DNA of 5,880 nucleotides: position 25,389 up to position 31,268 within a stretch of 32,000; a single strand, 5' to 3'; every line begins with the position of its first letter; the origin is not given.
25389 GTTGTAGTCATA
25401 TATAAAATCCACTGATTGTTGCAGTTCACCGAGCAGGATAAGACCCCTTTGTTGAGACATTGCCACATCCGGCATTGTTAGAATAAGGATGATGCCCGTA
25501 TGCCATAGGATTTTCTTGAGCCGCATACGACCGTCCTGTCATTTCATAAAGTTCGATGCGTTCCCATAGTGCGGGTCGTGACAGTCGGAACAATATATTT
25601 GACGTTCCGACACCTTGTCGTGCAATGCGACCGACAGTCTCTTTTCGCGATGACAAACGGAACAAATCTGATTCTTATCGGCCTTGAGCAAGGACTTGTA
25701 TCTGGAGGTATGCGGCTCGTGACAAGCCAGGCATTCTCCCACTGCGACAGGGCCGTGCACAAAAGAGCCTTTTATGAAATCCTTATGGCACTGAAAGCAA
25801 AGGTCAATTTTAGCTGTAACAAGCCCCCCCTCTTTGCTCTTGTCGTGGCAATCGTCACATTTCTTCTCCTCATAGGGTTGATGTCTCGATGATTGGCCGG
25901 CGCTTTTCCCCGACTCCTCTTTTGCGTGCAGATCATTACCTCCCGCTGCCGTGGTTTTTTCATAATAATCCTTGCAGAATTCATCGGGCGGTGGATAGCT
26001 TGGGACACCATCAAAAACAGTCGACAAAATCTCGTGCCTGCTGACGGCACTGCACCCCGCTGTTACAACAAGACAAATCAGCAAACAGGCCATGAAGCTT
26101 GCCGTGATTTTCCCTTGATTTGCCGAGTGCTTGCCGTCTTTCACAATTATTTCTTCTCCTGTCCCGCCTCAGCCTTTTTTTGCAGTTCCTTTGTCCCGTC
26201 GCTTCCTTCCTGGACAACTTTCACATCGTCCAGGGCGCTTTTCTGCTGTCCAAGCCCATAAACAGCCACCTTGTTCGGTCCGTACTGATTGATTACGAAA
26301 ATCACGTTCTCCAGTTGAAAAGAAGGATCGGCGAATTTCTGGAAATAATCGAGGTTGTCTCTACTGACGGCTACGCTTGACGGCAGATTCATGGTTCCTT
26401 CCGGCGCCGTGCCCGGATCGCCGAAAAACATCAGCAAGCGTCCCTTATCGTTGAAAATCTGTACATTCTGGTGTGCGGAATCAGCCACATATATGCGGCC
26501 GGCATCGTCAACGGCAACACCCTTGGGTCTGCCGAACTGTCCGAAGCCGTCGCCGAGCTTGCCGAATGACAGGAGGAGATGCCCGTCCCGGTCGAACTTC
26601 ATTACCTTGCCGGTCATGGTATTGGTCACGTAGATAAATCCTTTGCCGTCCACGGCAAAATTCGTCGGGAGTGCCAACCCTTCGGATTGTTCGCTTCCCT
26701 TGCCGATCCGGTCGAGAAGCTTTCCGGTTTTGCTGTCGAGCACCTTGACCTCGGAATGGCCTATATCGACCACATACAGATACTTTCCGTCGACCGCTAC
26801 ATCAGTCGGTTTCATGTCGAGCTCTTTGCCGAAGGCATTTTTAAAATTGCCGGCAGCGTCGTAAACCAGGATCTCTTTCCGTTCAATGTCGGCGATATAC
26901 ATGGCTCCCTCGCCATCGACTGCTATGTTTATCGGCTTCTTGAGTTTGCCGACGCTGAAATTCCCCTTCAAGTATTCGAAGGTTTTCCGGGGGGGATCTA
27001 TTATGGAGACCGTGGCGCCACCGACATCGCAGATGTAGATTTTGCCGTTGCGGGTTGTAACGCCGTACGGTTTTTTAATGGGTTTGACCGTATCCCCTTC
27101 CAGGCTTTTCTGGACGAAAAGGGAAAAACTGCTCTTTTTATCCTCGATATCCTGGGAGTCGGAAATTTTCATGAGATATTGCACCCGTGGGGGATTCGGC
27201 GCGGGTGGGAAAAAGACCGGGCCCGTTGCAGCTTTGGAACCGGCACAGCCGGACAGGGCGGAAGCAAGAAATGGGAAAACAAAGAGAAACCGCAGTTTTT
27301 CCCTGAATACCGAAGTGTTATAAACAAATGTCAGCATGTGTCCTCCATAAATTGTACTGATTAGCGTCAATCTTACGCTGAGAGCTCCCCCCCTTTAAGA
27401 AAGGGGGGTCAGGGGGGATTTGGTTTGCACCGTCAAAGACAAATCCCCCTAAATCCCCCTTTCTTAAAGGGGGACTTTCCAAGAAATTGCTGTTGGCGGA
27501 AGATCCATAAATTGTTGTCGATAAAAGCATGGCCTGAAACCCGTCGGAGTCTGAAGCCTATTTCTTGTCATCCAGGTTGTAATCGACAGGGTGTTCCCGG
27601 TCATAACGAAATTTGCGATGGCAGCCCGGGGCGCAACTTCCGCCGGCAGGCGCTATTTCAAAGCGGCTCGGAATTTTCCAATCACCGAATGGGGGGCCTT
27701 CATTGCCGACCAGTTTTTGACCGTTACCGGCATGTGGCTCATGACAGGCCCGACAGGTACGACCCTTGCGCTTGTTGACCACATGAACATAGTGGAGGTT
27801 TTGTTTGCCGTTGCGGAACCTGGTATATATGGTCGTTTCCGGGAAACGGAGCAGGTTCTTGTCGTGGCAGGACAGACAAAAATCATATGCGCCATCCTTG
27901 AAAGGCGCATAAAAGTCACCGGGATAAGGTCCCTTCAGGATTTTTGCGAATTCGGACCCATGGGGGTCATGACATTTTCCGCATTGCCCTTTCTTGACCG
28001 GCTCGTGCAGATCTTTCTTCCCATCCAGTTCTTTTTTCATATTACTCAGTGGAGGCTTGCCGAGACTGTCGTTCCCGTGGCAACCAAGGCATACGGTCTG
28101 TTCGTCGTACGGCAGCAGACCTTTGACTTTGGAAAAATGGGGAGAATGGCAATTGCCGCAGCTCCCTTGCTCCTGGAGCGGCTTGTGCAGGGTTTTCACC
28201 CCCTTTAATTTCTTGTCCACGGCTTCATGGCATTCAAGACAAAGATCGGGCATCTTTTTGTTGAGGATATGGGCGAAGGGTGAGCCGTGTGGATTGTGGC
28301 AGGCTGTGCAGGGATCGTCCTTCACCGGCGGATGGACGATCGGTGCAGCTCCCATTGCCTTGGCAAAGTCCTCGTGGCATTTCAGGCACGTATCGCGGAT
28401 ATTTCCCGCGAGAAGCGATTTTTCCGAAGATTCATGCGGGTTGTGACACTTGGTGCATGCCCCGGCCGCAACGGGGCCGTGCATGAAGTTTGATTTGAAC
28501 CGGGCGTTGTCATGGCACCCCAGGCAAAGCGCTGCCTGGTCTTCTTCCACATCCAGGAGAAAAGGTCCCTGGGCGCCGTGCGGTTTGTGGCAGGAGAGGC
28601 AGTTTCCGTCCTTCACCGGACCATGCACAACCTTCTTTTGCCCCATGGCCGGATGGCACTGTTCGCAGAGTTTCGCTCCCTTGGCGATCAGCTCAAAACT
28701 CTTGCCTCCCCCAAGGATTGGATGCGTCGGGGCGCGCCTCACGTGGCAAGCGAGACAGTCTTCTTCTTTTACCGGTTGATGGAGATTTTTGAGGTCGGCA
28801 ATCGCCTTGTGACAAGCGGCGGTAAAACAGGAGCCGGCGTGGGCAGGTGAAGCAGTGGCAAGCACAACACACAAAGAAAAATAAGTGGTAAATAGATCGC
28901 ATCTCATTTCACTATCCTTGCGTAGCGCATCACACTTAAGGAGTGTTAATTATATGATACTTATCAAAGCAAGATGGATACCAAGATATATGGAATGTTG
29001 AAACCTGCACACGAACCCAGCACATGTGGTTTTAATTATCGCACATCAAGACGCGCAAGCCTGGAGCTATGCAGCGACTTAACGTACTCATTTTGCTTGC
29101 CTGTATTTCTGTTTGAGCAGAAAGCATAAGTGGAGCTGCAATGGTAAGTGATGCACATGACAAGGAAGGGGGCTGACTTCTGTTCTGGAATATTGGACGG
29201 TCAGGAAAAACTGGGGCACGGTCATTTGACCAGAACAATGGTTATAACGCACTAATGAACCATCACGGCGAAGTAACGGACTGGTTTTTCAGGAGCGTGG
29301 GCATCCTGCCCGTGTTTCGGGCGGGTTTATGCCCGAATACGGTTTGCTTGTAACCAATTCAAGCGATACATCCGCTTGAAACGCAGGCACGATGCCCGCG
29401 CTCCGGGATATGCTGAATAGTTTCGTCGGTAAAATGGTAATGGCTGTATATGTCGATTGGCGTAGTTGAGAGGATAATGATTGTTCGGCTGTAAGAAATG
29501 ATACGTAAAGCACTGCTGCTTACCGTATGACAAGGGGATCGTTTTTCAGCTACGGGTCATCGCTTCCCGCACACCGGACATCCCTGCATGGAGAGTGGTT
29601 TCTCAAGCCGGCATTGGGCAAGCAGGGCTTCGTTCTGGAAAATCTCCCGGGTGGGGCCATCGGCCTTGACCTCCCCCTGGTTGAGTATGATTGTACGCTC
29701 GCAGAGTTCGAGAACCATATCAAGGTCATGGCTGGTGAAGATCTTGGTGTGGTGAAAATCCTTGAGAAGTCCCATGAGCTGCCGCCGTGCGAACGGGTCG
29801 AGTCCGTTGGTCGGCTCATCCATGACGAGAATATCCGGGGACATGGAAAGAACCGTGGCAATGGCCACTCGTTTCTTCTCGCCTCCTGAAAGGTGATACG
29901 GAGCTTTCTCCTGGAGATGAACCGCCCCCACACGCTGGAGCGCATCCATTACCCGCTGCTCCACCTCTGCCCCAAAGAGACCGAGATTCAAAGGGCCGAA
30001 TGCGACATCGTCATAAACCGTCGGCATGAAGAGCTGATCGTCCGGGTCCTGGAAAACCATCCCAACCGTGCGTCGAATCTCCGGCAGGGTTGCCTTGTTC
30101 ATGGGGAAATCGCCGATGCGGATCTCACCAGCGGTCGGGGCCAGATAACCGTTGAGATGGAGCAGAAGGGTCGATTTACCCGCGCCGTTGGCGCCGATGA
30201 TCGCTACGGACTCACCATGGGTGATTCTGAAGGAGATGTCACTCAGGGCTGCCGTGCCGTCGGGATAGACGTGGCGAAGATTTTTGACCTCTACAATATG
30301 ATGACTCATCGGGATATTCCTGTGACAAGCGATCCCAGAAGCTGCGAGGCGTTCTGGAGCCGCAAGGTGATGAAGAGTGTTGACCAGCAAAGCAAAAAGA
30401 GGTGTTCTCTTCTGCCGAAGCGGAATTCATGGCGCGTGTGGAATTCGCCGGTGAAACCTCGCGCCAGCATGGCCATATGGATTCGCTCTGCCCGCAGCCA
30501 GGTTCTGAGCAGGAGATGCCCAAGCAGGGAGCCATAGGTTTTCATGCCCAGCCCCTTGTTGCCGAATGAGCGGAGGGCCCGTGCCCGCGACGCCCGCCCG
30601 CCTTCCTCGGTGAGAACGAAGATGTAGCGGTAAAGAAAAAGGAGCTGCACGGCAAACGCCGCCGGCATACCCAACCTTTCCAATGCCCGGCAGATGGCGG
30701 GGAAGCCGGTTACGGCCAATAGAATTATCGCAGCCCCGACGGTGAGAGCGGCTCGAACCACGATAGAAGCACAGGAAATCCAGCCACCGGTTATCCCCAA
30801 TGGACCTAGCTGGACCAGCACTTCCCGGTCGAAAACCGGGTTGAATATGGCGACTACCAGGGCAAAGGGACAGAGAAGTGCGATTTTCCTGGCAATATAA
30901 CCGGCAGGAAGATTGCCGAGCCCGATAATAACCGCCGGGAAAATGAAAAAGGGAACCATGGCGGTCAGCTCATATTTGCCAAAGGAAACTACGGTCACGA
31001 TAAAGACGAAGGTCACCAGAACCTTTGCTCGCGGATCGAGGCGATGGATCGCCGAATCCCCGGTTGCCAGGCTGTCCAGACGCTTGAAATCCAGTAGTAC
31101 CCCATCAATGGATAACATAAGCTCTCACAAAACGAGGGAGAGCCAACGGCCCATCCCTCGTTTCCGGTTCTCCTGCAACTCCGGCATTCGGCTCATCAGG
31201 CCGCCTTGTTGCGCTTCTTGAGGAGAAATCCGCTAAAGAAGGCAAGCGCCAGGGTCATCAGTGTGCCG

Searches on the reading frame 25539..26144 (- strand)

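Call 5: search_protein_families(library=pfam, proteins=[window:25539-26144:-], max_evalue=0.01)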
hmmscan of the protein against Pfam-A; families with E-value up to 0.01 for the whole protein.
window:25539-26144:- (201 aa): 5 families
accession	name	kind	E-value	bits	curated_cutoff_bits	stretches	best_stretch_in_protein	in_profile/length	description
PF09699.15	Paired_CXXCH_1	-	3.2e-27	94.4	20.6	3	130-169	1-40/41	Doubled CXXCH motif (Paired_CXXCH_1)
PF14522.11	Cytochrome_C7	-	4.1e-06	27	24.8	0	73-121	20-67/67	Cytochrome c7 and related cytochrome c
PF22113.1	Mtrc-MtrF_II-IV_dom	-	9.5e-05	22.4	30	0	113-148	6-41/176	Outer membrane cytochrome MtrC/MtrF-like, domains II/IV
PF14537.11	Cytochrom_c3_2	-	0.00012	23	25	0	137-193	8-68/79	Cytochrome c3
PF02085.21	Cytochrom_CIII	-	0.0021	18.8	22.9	0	86-165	23-101/101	Class III cytochrome C family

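Call 6: search_protein_families(library=ncbifam, proteins=[window:25539-26144:-], max_evalue=0.01)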
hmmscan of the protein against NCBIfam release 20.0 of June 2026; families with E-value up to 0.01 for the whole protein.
window:25539-26144:- (201 aa): 6 families
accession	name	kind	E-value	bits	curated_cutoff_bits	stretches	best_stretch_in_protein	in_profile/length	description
TIGR01905.1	paired_CXXCH_1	subfamily_domain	2.1e-23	81.9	25.2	2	130-168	1-39/41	doubled CXXCH domain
TIGR03508.1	decahem_SO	subfamily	5.2e-15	55.6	192.2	2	82-168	131-222/258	DmsE family decaheme c-type cytochrome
NF041028.1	decahem_GSU2203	exception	1.5e-12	47.4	325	2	138-195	128-187/317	GSU2203 family decaheme c-type cytochrome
NF045722.1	c3_cytochr_TmcA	equivalog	1.7e-05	24.6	114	1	24-138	13-123/125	acidic tetraheme cytochrome c3 TmcA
NF047727.1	4hemeCytCCctA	equivalog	8.2e-05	22.7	180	0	92-169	36-108/109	tetraheme c-type cytochrome CctA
TIGR03153.1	cytochr_NrfH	equivalog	0.0024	17.9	134.2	1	154-193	24-63/138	cytochrome c nitrite reductase small subunit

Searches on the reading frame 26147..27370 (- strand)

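Call 5: search_protein_families(library=pfam, proteins=[window:26147-27370:-], max_evalue=0.01)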
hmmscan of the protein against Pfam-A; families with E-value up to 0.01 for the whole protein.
window:26147-27370:- (407 aa): 8 families
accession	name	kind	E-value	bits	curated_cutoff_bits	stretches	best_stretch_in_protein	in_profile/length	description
PF01436.27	NHL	-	6.2e-17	61.1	20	1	279-306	1-28/28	NHL repeat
PF08450.18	SGL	-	1.5e-09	38.3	26.3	1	238-313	141-217/246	SMP-30/Gluconolactonase/LRE-like region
PF17170.10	DUF5128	-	5.5e-09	36.1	22.9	1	193-264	51-122/321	6-bladed beta-propeller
PF06739.17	SBBP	-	2.1e-07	31.2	20.5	0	282-296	15-29/38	Beta-propeller repeat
PF25021.1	TEN_NHL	-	1.8e-06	27.6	27.1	0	280-347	142-207/357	Teneurin NHL domain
PF16288.11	DUF4934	-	0.0016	18.9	27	0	210-265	46-100/102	Domain of unknown function (DUF4934)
PF10282.15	Lactonase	-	0.002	17.8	21.7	0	191-263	251-322/344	Lactonase, 7-bladed beta-propeller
PF22701.2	Mala_s_1-like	-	0.0025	18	27.5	0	183-296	39-146/195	Mal s 1 allergenic protein-like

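Call 6: search_protein_families(library=ncbifam, proteins=[window:26147-27370:-], max_evalue=0.01)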
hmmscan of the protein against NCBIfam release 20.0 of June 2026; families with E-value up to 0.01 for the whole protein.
window:26147-27370:- (407 aa): 8 families
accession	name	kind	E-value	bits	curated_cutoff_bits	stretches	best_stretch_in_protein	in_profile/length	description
NF035926.1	scyF_NHL_VPEP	equivalog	3.9e-33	115.1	350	2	196-331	163-298/376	scytonemin biosynthesis PEP-CTERM protein ScyF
NF033206.1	ScyE_fam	subfamily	3.3e-12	46.6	80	1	187-259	254-332/333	ScyD/ScyE family protein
NF047780.1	LIC12708_fam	subfamily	6.2e-10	38.5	150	0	243-269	66-92/391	LIC_12708 family protein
TIGR02276.1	beta_rpt_yvtn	repeat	1e-06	28.6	27.85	0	194-223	2-31/42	beta-propeller repeat protein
TIGR03866.1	PQQ_ABC_repeats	subfamily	1.1e-06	27.9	287.3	1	107-246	9-140/310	PQQ-dependent catabolism-associated beta-propeller protein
NF053768.1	CIS12_fam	equivalog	1.6e-05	23.8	860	1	93-205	82-188/715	CIS12 family contractile injection system protein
NF052280.1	7_blade_YncE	equivalog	0.0015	17.4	400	0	186-305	127-242/338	7-bladed beta-propeller protein YncE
NF052460.1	L-NosZ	equivalog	0.009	14.6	700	0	190-260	49-115/480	clade III lactonase-type nitrous-oxide reductase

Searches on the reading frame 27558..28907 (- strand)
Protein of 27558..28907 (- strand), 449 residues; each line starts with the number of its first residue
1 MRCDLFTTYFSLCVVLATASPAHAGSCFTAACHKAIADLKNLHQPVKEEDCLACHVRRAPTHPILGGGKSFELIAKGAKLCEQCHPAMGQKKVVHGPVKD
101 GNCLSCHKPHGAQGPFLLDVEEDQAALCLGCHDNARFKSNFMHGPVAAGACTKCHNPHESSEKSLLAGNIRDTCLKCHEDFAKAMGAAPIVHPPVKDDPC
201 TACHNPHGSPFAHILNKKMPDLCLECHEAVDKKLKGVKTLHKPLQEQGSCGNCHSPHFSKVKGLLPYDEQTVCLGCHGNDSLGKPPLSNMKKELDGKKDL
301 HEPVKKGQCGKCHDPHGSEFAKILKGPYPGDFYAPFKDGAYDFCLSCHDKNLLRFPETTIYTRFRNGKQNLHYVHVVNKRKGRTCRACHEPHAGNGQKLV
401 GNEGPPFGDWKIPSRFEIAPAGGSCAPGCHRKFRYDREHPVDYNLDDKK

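Call 5: search_protein_families(library=pfam, proteins=[window:27558-28907:-], max_evalue=0.01)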
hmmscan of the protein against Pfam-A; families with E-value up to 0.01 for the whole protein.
window:27558-28907:- (449 aa): 5 families
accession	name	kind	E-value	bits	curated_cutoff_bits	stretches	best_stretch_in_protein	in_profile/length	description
PF09699.15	Paired_CXXCH_1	-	6.2e-75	247.1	20.6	7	95-136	1-40/41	Doubled CXXCH motif (Paired_CXXCH_1)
PF14522.11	Cytochrome_C7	-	1.4e-14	54.1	24.8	2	213-277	5-66/67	Cytochrome c7 and related cytochrome c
PF14537.11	Cytochrom_c3_2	-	1.1e-13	51.9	25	3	150-228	8-79/79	Cytochrome c3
PF22113.1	Mtrc-MtrF_II-IV_dom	-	1.4e-11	44.7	30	1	247-392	6-166/176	Outer membrane cytochrome MtrC/MtrF-like, domains II/IV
PF22678.1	Cytochrom_c_NrfB-like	-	0.0027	18.6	27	0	122-163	30-73/89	Cytochrome c-type protein NrfB-like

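Call 6: search_protein_families(library=ncbifam, proteins=[window:27558-28907:-], max_evalue=0.01)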
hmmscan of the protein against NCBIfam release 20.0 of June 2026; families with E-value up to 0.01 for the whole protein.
window:27558-28907:- (449 aa): 6 families
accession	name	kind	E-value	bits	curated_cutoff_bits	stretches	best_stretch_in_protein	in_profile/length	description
TIGR01905.1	paired_CXXCH_1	subfamily_domain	1.9e-69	229.3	25.2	7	95-136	1-40/41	doubled CXXCH domain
TIGR03508.1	decahem_SO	subfamily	2.1e-44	151.9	192.2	4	79-242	71-234/258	DmsE family decaheme c-type cytochrome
NF041028.1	decahem_GSU2203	exception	8.6e-30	104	325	3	27-181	102-255/317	GSU2203 family decaheme c-type cytochrome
TIGR03507.1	decahem_SO1788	subfamily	5.1e-08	31.8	209.3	1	94-160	237-307/672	OmcA/MtrC family decaheme c-type cytochrome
NF047727.1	4hemeCytCCctA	equivalog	0.00017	21.7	180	0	197-277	37-104/109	tetraheme c-type cytochrome CctA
NF038038.1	cytoc_DsrJ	equivalog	0.0013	19.1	100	0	168-206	87-110/121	sulfate reduction electron transfer complex DsrMKJOP subunit DsrJ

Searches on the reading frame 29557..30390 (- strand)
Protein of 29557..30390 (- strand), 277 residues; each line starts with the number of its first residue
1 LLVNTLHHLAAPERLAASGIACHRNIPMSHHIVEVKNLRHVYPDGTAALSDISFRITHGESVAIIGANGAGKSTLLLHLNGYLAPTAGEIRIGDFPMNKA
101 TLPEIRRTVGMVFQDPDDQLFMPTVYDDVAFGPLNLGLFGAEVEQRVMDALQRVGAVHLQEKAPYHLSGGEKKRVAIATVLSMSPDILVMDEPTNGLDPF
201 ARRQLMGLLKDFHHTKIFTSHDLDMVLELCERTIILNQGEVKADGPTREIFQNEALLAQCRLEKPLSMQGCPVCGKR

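Call 42: search_protein_families(library=pfam, proteins=[window:29557-30390:-], max_evalue=0.001)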
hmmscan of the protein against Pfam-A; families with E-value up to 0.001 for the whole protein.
window:29557-30390:- (277 aa): 4 families
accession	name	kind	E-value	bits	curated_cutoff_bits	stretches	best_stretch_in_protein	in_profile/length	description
PF00005.33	ABC_tran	-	1.5e-33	116.7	25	1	49-195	1-137/137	ABC transporter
PF13304.12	AAA_21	-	1.9e-14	54.9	27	1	163-222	234-299/304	AAA domain, putative AbiEii toxin, Type IV TA system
PF02463.25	SMC_N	-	1e-05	25.5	40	1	60-227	25-203/220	RecF/RecN/SMC N terminal domain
PF13555.12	AAA_29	-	0.00071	19.7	27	0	54-76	17-39/61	P-loop containing region of AAA domain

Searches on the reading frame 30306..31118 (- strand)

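Call 42: search_protein_families(library=pfam, proteins=[window:30306-31118:-], max_evalue=0.001)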
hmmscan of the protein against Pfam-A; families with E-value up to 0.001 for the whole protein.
window:30306-31118:- (270 aa): 1 family
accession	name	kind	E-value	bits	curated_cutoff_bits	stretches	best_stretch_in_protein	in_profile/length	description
PF02361.21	CbiQ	-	4.5e-30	105.3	25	1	22-225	3-213/216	Cobalt transport protein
